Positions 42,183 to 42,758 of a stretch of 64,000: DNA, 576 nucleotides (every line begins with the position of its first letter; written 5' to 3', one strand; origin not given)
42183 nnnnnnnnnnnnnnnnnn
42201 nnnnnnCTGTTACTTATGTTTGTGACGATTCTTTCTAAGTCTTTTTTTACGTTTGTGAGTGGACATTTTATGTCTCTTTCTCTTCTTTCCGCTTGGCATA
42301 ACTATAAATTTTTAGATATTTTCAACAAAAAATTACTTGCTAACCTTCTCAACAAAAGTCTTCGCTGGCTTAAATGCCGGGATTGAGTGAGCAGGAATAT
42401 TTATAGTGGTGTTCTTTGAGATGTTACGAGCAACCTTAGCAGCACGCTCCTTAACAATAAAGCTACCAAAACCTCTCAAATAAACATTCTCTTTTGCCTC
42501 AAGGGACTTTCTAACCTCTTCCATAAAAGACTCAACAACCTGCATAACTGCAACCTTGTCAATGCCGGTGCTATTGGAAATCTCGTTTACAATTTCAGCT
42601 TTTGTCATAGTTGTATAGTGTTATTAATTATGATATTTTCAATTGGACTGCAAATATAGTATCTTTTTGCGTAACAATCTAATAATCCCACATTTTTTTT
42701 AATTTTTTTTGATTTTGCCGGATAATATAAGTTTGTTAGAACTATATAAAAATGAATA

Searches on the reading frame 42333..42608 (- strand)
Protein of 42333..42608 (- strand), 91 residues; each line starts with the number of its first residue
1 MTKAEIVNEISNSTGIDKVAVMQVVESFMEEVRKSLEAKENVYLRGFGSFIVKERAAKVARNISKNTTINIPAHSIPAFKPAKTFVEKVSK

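Call 4: search_protein_families(library=pfam, proteins=[window:42333-42608:-])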
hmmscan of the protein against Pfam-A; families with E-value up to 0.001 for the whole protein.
window:42333-42608:- (91 aa): 4 families
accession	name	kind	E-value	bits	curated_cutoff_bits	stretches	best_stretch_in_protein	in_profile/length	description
PF00216.26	Bac_DNA_binding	-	6.2e-27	94.1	22.4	1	1-89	1-89/90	Bacterial DNA-binding protein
PF18291.6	HU-HIG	-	8.6e-08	32.7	26.2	1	2-90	33-119/125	HU domain fused to wHTH, Ig, or Glycine-rich motif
PF18175.6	HU-CCDC81_bac_2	-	0.0002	21.6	35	1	7-54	4-51/70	CCDC81-like prokaryotic HU domain 2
PF14908.11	HU-CCDC81_euk_1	-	0.00021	21.7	26.1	1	16-89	19-85/89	CCDC81 eukaryotic HU domain 1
